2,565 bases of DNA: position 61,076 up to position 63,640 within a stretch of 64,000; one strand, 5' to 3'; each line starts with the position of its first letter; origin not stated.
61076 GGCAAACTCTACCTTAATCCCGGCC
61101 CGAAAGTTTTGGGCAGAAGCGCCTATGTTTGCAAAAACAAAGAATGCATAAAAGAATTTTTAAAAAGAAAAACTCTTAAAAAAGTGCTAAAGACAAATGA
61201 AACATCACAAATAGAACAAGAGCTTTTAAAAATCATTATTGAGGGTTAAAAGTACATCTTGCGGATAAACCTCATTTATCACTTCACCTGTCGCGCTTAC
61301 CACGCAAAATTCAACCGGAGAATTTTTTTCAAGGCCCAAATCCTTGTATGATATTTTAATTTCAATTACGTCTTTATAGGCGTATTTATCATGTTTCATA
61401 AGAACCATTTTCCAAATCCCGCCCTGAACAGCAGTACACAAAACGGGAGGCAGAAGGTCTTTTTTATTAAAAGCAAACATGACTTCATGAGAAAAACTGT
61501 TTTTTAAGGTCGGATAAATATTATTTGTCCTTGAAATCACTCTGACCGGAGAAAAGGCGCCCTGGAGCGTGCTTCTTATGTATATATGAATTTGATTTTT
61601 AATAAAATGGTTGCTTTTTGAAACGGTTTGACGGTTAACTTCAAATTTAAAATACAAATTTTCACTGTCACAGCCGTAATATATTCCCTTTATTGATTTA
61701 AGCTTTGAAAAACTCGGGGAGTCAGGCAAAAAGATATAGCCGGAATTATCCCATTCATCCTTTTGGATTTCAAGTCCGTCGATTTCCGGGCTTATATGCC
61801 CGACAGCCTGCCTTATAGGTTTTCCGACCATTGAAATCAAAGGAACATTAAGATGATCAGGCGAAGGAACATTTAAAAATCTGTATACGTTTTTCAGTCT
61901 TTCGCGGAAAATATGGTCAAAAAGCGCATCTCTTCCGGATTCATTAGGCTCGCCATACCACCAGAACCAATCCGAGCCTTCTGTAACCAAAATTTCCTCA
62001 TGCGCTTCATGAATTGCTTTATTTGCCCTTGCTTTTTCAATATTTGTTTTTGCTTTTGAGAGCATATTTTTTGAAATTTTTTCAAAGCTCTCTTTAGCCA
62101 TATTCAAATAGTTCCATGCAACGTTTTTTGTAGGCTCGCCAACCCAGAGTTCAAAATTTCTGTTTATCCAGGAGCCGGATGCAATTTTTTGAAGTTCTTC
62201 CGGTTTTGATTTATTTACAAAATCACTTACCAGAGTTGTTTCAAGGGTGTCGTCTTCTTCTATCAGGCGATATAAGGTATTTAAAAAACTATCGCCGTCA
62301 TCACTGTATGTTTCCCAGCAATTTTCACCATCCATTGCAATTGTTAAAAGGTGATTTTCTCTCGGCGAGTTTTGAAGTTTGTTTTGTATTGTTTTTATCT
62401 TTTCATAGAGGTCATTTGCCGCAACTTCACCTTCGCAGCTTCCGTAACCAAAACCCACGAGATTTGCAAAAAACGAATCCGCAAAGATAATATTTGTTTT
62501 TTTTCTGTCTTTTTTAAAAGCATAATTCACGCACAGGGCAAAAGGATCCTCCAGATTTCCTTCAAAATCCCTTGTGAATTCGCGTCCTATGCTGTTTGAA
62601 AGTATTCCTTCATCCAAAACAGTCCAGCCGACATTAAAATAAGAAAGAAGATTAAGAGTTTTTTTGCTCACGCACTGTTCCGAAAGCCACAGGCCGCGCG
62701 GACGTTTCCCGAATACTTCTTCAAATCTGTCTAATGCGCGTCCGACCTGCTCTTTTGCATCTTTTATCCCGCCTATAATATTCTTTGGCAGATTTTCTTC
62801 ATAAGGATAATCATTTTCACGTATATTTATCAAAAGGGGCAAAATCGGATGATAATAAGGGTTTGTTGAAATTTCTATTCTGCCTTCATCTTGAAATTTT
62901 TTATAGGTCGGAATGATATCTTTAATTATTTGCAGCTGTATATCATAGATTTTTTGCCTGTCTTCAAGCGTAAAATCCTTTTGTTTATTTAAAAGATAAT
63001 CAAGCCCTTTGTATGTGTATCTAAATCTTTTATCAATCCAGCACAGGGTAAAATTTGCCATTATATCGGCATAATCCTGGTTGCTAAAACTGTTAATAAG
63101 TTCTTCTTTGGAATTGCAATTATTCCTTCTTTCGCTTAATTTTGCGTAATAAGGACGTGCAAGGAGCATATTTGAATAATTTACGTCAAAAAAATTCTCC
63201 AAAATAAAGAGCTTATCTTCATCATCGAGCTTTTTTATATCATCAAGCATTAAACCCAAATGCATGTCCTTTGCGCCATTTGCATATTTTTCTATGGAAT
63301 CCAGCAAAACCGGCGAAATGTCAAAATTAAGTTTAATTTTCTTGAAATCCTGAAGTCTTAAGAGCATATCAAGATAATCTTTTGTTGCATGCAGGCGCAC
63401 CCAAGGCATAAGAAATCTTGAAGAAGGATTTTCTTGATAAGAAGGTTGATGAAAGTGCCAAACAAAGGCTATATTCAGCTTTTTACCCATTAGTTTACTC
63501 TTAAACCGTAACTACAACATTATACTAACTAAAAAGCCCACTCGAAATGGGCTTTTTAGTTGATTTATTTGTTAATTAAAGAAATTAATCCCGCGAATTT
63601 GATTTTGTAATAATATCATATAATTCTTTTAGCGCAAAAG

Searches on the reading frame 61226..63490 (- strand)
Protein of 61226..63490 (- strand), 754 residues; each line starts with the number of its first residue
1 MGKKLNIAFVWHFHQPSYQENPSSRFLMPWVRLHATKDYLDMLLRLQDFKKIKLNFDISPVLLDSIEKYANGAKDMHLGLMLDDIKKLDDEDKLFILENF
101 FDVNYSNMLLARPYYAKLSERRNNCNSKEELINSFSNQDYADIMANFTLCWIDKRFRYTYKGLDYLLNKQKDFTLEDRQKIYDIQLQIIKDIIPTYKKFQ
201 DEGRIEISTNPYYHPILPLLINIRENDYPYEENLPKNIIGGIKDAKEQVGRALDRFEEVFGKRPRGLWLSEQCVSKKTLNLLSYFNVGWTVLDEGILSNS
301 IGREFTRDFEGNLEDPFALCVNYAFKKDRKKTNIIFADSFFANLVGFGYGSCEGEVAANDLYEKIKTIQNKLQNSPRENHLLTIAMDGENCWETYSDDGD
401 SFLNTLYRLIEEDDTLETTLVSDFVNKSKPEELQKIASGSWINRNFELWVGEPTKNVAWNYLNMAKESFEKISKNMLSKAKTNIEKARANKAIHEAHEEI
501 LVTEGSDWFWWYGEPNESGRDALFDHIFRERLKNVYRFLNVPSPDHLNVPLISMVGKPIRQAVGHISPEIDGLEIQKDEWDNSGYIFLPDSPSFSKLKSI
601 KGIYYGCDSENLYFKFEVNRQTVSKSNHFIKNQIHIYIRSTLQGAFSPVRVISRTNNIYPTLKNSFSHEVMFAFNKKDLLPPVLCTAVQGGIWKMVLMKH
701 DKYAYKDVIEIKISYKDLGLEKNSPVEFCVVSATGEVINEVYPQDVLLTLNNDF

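Call 74: search_protein_families(library=pfam, proteins=[window:61226-63490:-], max_evalue=0.00001)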
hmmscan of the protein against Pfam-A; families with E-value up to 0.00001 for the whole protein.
window:61226-63490:- (754 aa): 1 family
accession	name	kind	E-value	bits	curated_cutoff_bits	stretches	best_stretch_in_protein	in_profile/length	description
PF03065.20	Glyco_hydro_57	-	2.3e-50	172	21.2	1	8-435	1-289/291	Glycosyl hydrolase family 57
